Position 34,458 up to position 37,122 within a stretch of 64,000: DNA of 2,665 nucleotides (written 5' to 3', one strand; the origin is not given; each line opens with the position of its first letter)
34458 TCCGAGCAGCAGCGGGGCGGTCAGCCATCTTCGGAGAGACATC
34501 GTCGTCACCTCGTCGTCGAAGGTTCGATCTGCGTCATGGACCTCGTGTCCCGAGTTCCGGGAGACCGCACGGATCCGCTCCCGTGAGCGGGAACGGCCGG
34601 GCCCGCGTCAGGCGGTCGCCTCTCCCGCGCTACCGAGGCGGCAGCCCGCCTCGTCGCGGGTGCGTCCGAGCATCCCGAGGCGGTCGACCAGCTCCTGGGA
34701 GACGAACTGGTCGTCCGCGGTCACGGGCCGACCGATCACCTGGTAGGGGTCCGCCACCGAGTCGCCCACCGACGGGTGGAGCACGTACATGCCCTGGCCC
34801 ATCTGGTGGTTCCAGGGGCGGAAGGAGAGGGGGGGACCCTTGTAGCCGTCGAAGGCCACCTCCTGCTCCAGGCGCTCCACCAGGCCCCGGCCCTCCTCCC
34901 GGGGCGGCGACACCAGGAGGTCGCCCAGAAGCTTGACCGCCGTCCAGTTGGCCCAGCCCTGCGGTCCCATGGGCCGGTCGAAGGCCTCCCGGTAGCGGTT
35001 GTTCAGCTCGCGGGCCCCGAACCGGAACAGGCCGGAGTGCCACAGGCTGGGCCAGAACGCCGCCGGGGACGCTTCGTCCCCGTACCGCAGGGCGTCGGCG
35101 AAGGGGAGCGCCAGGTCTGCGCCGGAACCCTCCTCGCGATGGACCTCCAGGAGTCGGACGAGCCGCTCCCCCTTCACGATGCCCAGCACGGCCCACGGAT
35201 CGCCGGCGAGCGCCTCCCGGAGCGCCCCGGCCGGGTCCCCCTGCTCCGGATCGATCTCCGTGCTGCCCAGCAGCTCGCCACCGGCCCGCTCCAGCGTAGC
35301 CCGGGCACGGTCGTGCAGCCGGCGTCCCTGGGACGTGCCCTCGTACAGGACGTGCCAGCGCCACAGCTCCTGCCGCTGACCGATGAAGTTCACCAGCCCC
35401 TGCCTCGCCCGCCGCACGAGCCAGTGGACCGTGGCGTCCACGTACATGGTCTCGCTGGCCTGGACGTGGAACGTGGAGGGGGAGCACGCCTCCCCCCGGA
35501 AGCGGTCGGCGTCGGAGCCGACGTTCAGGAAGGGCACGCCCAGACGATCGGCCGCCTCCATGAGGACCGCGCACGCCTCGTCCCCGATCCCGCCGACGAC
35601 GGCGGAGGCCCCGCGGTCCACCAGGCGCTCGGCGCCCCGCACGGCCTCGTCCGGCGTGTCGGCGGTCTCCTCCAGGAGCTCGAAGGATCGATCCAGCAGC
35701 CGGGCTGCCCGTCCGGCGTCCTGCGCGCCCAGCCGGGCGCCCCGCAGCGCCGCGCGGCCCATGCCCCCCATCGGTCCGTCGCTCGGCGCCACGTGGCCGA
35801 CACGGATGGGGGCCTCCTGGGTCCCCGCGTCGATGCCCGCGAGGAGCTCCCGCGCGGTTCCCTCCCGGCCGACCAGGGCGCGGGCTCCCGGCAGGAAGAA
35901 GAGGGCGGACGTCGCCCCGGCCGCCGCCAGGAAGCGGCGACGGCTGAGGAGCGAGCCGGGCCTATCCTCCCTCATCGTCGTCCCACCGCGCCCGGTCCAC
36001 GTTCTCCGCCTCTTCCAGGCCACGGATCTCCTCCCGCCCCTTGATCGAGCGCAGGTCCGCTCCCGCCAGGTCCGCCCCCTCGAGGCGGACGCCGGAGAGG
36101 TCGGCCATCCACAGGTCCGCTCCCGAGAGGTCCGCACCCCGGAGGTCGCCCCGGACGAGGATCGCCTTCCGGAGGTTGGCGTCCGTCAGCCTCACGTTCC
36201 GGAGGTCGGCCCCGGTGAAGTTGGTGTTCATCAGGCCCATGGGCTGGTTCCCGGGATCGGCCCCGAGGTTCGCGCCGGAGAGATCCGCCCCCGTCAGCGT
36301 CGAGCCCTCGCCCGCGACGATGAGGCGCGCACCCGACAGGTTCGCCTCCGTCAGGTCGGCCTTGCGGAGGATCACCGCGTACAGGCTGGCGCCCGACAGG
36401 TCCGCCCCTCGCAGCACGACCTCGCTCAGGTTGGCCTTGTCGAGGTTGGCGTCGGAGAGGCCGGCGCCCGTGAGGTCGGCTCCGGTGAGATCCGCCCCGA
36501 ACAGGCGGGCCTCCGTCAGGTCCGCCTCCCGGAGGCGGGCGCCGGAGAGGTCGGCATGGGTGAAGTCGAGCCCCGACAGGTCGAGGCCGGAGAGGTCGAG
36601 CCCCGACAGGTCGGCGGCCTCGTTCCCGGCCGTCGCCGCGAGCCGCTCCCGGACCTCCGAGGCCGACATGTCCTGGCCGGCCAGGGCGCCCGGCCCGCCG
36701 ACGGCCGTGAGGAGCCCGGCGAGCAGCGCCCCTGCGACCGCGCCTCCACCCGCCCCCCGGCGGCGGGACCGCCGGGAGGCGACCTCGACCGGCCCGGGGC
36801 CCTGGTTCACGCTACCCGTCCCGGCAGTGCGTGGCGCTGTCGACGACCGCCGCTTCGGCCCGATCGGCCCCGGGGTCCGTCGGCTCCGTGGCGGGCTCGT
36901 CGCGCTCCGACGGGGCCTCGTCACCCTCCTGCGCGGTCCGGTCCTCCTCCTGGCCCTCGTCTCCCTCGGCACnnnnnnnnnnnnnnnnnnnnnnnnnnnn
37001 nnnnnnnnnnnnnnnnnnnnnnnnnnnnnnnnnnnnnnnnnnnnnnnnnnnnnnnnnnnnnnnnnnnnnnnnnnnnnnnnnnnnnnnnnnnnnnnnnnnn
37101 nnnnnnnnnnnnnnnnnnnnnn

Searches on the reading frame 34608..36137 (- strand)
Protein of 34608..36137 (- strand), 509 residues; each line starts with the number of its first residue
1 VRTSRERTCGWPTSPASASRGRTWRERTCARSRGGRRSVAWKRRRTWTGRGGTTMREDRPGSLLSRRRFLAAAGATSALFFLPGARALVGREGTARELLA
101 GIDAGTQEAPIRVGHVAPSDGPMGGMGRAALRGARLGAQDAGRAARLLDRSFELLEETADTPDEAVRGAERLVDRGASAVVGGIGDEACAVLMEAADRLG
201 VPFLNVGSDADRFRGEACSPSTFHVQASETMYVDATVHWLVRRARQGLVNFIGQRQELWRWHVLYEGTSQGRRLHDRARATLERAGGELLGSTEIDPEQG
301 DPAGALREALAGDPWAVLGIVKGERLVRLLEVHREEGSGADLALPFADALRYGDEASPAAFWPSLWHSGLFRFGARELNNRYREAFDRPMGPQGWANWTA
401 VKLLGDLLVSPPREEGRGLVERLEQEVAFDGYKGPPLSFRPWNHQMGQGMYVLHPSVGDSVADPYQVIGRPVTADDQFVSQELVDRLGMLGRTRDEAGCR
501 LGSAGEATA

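Call 5: search_protein_families(library=pfam, max_evalue=0.01, proteins=[window:34608-36137:-])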
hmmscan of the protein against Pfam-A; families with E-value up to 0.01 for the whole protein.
window:34608-36137:- (509 aa): 2 families
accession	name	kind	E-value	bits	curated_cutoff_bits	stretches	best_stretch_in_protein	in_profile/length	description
PF13458.12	Peripla_BP_6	-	1.2e-39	137.5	31.7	1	110-453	1-336/343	Periplasmic binding protein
PF01094.35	ANF_receptor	-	0.0012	18.4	25.4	1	156-238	30-112/353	Receptor family ligand binding region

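Call 6: search_protein_families(library=ncbifam, max_evalue=0.001, proteins=[window:34608-36137:-])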
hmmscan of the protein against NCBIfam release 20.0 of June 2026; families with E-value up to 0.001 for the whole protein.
window:34608-36137:- (509 aa): 1 family
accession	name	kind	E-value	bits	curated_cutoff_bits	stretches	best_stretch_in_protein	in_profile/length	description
TIGR03863.1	PQQ_ABC_bind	subfamily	9.9e-36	123.4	413.6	2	361-457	220-317/347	ABC transporter, substrate binding protein, PQQ-dependent alcohol dehydrogenase system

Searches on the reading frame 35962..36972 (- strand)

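Call 6: search_protein_families(library=ncbifam, max_evalue=0.001, proteins=[window:35962-36972:-])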
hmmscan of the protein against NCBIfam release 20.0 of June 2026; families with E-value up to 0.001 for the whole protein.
window:35962-36972:- (336 aa): 17 families
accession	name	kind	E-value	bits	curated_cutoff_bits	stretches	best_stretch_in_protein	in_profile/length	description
NF052603.1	penta_Alr5209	equivalog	2.6e-36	124.2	125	4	116-191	19-94/113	Alr5209 family pentapeptide repeat protein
NF047416.1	penta_HetL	equivalog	3.5e-34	118.2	260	2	97-287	30-218/218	heterocyst differentiation pentapeptide repeat protein HetL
NF011744.0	PRK15197.1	equivalog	2.9e-26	92.3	274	2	102-235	136-271/291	SPI-2 type III secretion system effector PipB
NF011743.0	PRK15196.1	equivalog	1.5e-24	86.5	354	2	187-309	154-276/350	type III secretion system effector PipB2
NF000349.1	mfpA_AE000516.2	equivalog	7e-18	65.1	360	3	121-196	88-163/183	pentapeptide repeat protein MfpA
NF033086.2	penta_rpt_Qnr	equivalog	4.9e-16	59.1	240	1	134-213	115-194/211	Qnr family pentapeptide repeat protein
NF000071.4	penta_rpt_QnrA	exception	1.9e-12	47.5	450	1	120-306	11-198/218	QnrA family quinolone resistance pentapeptide repeat protein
NF012152.0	penta_rpt_QnrC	exception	2.1e-12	47.5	500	1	125-311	11-203/221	QnrC family quinolone resistance pentapeptide repeat protein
NF000421.1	penta_rpt_QnrVC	exception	5.2e-12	46.2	460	1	133-211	120-198/218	QnrVC family quinolone resistance pentapeptide repeat protein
NF033375.2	penta_rpt_QnrE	exception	1.3e-11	45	480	1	164-270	93-189/214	QnrE family quinolone resistance pentapeptide repeat protein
NF000420.1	penta_rpt_QnrB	exception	1.9e-11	44.4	460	1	164-270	93-189/214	QnrB family quinolone resistance pentapeptide repeat protein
NF011904.1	PRK15377.1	subfamily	4.2e-11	41.9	500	1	117-211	11-106/606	type III secretion system effector HECT-type E3 ubiquitin transferase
NF038182.1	penta_rpt_SmQnr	exception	1.7e-10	41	460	1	164-272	94-192/215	SmQnr family pentapeptide repeat protein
NF033900.0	T4SS_IcmE_DotG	equivalog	3.1e-09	35.5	750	1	138-309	185-355/1008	type IVB secretion system protein DotG/IcmE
NF000056.3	penta_rpt_QnrS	exception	6.7e-09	35.7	460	1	123-308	14-200/218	QnrS family quinolone resistance pentapeptide repeat protein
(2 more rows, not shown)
